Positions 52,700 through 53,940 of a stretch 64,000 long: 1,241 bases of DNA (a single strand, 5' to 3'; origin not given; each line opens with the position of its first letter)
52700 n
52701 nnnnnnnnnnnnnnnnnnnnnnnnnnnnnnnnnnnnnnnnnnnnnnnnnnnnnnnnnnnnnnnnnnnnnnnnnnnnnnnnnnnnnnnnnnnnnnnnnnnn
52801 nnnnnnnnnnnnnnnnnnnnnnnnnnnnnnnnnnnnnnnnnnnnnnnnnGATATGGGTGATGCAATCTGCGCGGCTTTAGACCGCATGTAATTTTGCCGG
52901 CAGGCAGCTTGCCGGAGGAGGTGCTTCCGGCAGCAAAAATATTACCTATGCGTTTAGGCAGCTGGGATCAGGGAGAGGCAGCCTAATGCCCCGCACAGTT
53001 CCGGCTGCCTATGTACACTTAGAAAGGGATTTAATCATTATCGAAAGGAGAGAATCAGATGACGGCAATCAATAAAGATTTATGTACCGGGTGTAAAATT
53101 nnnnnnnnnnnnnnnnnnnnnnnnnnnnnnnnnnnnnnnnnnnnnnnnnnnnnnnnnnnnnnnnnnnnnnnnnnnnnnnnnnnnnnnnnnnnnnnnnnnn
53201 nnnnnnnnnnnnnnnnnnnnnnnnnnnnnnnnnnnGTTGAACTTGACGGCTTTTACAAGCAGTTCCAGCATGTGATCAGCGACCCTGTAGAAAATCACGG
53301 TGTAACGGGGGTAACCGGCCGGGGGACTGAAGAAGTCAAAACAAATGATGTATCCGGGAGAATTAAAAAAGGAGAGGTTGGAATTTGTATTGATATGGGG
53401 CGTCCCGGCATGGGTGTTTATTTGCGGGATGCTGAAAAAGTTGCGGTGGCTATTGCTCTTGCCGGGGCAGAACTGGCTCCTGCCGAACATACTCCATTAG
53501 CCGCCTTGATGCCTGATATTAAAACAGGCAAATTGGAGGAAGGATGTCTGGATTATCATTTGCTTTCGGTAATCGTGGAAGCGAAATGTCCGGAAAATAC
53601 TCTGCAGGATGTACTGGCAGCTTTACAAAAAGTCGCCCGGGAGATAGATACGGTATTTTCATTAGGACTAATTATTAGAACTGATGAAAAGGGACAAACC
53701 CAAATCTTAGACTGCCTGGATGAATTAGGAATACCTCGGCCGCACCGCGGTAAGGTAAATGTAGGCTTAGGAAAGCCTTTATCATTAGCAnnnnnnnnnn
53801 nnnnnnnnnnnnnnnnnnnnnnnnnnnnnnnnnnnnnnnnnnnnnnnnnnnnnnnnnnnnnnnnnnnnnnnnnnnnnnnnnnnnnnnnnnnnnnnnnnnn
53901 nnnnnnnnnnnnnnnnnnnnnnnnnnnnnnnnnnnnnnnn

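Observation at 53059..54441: Third, near-duplicate copy of the A+B module, with mostly synonymous divergence from copy 1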

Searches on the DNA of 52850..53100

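Call 77: search_rna_families(source=window, start=52850, end=53100, threshold=evalue, max_evalue=1)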
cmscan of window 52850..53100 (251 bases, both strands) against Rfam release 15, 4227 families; matches with E-value up to 1: 0.
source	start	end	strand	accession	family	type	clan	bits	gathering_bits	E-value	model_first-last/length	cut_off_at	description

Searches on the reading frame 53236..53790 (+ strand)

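Call 73: search_protein_families(library=pfam, proteins=[window:53236-53790:+], max_evalue=10)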
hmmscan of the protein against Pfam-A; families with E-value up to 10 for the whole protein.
window:53236-53790:+ (185 aa): 1 family
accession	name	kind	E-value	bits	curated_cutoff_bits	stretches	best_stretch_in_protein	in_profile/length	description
PF09904.15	HTH_43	-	0.3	11.5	27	1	109-137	23-51/89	Winged helix-turn helix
